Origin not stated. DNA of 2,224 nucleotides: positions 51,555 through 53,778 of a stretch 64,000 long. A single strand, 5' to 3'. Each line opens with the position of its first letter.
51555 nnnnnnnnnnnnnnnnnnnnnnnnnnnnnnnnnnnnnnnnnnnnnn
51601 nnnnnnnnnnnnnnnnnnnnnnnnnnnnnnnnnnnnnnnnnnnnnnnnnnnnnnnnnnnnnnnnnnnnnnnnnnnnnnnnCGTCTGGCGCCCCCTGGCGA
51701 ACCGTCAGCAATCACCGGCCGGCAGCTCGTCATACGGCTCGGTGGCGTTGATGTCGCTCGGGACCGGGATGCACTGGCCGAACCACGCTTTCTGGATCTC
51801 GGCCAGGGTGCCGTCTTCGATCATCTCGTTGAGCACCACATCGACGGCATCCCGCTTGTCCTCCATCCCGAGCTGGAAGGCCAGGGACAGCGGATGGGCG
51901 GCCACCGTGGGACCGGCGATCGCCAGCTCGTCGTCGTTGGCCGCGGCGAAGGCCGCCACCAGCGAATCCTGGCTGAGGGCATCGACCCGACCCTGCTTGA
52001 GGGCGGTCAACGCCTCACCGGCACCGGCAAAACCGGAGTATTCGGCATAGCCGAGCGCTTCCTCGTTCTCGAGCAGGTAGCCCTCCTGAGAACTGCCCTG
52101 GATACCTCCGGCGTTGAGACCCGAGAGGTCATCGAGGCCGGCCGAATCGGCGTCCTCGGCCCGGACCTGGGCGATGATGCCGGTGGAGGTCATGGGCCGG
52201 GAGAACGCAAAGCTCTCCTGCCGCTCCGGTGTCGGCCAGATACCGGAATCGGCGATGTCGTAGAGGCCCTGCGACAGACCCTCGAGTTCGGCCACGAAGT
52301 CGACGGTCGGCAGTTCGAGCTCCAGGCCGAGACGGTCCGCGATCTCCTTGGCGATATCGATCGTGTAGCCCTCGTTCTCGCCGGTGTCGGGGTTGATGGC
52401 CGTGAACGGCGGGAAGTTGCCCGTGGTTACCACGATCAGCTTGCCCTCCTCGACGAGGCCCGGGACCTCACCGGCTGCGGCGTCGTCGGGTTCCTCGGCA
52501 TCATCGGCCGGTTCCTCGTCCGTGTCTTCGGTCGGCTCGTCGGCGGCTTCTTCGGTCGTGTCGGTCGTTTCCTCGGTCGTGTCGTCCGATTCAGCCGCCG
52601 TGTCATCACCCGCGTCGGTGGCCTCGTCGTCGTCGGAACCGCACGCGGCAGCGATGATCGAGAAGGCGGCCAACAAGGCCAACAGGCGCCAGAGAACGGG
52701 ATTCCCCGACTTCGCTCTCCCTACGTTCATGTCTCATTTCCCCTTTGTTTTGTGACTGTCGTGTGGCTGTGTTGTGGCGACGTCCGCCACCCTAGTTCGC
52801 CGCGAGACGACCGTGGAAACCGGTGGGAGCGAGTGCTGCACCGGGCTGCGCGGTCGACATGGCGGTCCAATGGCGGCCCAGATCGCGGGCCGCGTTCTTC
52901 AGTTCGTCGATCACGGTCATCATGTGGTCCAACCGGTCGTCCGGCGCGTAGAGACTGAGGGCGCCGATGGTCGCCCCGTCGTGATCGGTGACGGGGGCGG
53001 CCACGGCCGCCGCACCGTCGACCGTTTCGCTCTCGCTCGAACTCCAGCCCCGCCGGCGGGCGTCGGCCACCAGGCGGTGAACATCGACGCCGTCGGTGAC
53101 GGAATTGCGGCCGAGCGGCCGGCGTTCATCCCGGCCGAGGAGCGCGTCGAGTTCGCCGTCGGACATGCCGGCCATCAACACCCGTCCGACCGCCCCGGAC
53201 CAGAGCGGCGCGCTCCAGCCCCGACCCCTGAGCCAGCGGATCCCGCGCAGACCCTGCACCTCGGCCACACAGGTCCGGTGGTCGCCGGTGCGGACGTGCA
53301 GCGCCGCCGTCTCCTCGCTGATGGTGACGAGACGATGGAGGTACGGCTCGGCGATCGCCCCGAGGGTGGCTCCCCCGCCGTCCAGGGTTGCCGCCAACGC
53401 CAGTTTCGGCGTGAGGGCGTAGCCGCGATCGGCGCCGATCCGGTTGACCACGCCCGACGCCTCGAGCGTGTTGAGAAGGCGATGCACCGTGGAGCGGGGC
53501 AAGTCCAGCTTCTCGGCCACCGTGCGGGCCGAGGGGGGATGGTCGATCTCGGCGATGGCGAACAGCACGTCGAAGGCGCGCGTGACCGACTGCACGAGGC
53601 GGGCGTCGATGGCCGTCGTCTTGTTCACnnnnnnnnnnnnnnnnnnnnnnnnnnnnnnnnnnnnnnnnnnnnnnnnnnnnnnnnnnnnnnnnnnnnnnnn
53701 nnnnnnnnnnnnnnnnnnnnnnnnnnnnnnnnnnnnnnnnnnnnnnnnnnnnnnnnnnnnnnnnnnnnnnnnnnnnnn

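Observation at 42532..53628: Twelve-gene IclR-headed orphan catabolic operon with an unusual enzyme set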

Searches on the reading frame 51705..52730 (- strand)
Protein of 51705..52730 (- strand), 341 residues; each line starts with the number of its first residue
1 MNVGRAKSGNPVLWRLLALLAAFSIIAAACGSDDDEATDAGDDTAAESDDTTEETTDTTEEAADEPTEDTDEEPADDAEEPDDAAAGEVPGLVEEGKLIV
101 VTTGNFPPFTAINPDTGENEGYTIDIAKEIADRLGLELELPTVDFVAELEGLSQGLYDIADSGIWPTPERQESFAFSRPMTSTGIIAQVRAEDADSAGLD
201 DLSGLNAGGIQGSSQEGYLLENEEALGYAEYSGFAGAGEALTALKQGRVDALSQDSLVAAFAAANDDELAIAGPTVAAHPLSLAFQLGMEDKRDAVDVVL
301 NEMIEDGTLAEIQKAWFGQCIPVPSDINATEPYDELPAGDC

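Call 5: search_protein_families(library=pfam, proteins=[window:51705-52730:-])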
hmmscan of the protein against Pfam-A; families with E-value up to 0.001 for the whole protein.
window:51705-52730:- (341 aa): 1 family
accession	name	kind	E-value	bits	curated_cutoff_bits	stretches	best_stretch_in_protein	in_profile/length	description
PF00497.25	SBP_bac_3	-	3.1e-28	98.6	26.4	1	98-319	1-132/132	Bacterial extracellular solute-binding proteins, family 3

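Call 7: search_protein_families(library=ncbifam, proteins=[window:51705-52730:-], max_evalue=0.01)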
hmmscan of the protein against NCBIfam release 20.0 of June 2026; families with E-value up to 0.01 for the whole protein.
window:51705-52730:- (341 aa): 14 families
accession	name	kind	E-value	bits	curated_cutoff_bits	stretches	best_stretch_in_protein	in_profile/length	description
NF008426.0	PRK11260.1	equivalog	1.7e-26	93.1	312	1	87-319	32-262/266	cystine ABC transporter substrate-binding protein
TIGR01096.1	3A0103s03R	subfamily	2.1e-26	92.9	256.35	1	94-317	22-250/250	lysine/arginine/ornithine ABC transporter substrate-binding protein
NF007029.0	PRK09495.1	equivalog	3.8e-21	76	303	1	94-319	23-245/248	glutamine ABC transporter substrate-binding protein GlnH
NF052427.1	StpK7MSMEG_1200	equivalog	7.3e-12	44.5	900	1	65-316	330-584/601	serine/threonine protein kinase StpK7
TIGR02995.1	ectoine_ehuB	equivalog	1.5e-11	44.1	190.9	1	94-183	31-119/275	ectoine/hydroxyectoine ABC transporter substrate-binding protein EhuB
NF041765.1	ArtJ_Ecoli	equivalog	1.7e-11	44.2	510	1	100-319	25-243/243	arginine ABC transporter substrate-binding protein ArtJ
TIGR04262.1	orph_peri_GRRM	subfamily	5.5e-10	39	190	1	96-260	1-164/257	extracellular substrate binding-like orphan protein GrrP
NF008112.0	PRK10859.1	equivalog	6.2e-10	38.1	354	1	93-319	40-267/483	membrane-bound lytic murein transglycosylase MltF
NF011586.0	PRK15010.1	equivalog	8.2e-10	38.7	440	1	102-317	32-253/260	lysine/arginine/ornithine ABC transporter substrate-binding protein ArgT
NF008885.0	PRK11917.1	equivalog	1.4e-09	37.9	373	1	83-256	25-201/259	bifunctional adhesin/ABC transporter aspartate/glutamate-binding protein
NF041764.1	ArtI_Ecoli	equivalog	4.1e-09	36.2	522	1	101-317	26-241/243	arginine ABC transporter substrate-binding protein ArtI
NF011965.0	PRK15437.1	equivalog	5.8e-09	35.9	459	1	100-317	30-253/260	histidine ABC transporter substrate-binding protein HisJ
NF011583.0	PRK15007.1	subfamily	2.4e-07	30.4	358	1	101-317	26-241/243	arginine ABC transporter substrate-binding protein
NF053527.1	lipo_Cory_WKLS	subfamily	0.0031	17.4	105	1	18-68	4-50/166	WKL family lipoprotein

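Call 39: search_solved_structures(query=window:51705-52730:-, max_evalue=1e-8)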
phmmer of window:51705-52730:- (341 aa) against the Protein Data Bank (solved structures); distinct sequences matched with E-value up to 1e-8: 67 (the best 60 are shown).
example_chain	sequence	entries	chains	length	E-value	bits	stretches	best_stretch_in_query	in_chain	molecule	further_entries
4zv1_A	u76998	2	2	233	1.4e-26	97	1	96-319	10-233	AncQR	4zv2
6h30_A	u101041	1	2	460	5e-23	85.3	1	103-287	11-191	Glutamine ABC transporter permease and substrate binding protein protein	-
4h5f_A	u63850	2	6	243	1.7e-22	83.6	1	89-310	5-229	Amino acid ABC superfamily ATP binding cassette transporter, binding protein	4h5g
5t0w_A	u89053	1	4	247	5.7e-21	78.6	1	85-317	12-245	AncCDT-1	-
5tuj_C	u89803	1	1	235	1.1e-20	77.7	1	88-317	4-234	Ancestral protein CDT-Anc1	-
6svf_A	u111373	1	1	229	1.4e-18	70.7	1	94-318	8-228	Amino acid ABC transporter, periplasmic amino acid-binding protein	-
4i62_A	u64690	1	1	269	2.1e-18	70.2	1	89-313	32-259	Amino acid ABC transporter, periplasmic amino acid-binding protein, putative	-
5jos_A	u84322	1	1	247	2.1e-18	70.1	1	85-316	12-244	Cyclohexadienyl dehydratase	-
8hnj_A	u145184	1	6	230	4.7e-18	69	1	98-319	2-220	Glutamine ABC transporter, periplasmic glutamine-binding protein GlnH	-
1ggg_A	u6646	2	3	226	1e-17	67.9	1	96-318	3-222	GLUTAMINE BINDING PROTEIN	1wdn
4prs_A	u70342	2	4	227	2.3e-17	66.8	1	94-317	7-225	ABC-type transporter, periplasmic subunit family 3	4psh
8eyz_A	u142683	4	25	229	5.5e-17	65.5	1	95-318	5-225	Amino acid ABC transporter substrate-binding protein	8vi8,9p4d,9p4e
6ggv_A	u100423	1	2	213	9.6e-17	64.7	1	94-302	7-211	Amino acid ABC transporter, periplasmic amino acid-binding protein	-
6ggp_A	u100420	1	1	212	1.1e-16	64.5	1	94-302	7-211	Amino acid ABC transporter, periplasmic amino acid-binding protein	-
4f3p_A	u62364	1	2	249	2.6e-16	63.3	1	90-321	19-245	Glutamine-binding periplasmic protein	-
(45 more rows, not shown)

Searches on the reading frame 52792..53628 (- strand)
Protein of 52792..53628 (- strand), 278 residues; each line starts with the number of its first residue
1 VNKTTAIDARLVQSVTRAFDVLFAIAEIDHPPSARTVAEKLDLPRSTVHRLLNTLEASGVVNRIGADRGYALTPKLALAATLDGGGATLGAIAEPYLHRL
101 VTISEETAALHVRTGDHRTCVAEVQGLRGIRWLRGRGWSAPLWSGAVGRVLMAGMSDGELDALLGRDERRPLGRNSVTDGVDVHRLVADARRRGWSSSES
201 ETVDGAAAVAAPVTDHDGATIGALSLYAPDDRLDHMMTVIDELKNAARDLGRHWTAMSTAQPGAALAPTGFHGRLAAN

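Call 5: search_protein_families(library=pfam, proteins=[window:52792-53628:-])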
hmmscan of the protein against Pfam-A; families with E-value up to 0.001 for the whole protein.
window:52792-53628:- (278 aa): 7 families
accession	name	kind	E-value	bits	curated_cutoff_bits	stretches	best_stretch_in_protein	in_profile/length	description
PF01614.24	IclR_C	-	1.3e-23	83.9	24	1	89-250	9-172/174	Bacterial transcriptional regulator IclR C-terminal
PF09339.16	HTH_IclR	-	1.1e-13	51.1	22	1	14-62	1-49/52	IclR helix-turn-helix domain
PF12802.13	MarR_2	-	2.3e-08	34.5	27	1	18-64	7-53/61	MarR family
PF25213.1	HVO_A0261_N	-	4.4e-08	33.3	35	1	11-74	7-65/86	HVO_A0261 N-terminal domain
PF01978.25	TrmB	-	3.1e-05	24.2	25.6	1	31-65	22-56/68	Sugar-specific transcriptional regulator TrmB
PF13412.12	HTH_24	-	0.00033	20.6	21.9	1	33-61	19-47/48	Winged helix-turn-helix DNA-binding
PF12840.13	HTH_20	-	0.00038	20.8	27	0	31-62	18-49/51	Helix-turn-helix domain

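Call 7: search_protein_families(library=ncbifam, proteins=[window:52792-53628:-], max_evalue=0.01)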
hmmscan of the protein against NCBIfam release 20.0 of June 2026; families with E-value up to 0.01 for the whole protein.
window:52792-53628:- (278 aa): 15 families
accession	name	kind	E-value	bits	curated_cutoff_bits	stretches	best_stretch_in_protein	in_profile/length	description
TIGR02431.1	pcaR_pcaU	subfamily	1.2e-30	106.6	284.75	1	11-250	4-244/248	beta-ketoadipate pathway transcriptional regulators, PcaR/PcaU/PobR family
NF045644.1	TransRegBhcR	equivalog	2.5e-30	105.7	350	1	8-252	18-263/267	HTH-type transcriptional regulator BhcR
NF011671.1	PRK15090.1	equivalog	4.2e-21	75.3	275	1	11-250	9-249/256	DNA-binding transcriptional regulator KdgR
NF008601.2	PRK11569.1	equivalog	1.3e-18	67.1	380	1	4-236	18-253/276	glyoxylate bypass operon transcriptional repressor IclR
NF007548.0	PRK10163.1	equivalog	5e-14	52.1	406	1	12-250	21-261/271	HTH-type transcriptional repressor AllR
NF007342.0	PRK09834.1-4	equivalog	1.1e-11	44.3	251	1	9-84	8-83/263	DNA-binding transcriptional regulator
NF007341.0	PRK09834.1-3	equivalog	1.1e-10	41.1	269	1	11-250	6-254/274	DNA-binding transcriptional regulator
NF007339.0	PRK09834.1-1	equivalog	2.5e-09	36.8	299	1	4-216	12-226/271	DNA-binding transcriptional regulator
NF040939.2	trans_reg_lrs14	equivalog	0.0006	19.8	90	1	19-66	24-71/103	Lrs14 family HTH-type transcriptional regulator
TIGR03337.1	phnR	equivalog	0.00064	19.5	296.75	1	27-75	21-68/231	phosphonate utilization transcriptional regulator PhnR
NF053606.1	Sta1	subfamily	0.0016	18.5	80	1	19-64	23-67/100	Sta1 family transcriptional regulator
TIGR00738.1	rrf2_super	superfamily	0.0027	17.6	73.3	1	11-75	3-70/132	Rrf2 family transcriptional regulator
TIGR00122.1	birA_repr_reg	equivalog_domain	0.0028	17.5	70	1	29-78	11-59/69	biotin operon repressor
TIGR01884.1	cas_HTH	subfamily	0.0071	15.8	60.2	0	34-73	159-199/202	CRISPR-associated CARF protein Csa3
NF041395.1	TranRegLrpA1_Halo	equivalog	0.0086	16.1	250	0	22-126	10-109/142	HTH-type transcriptional regulator LrpA1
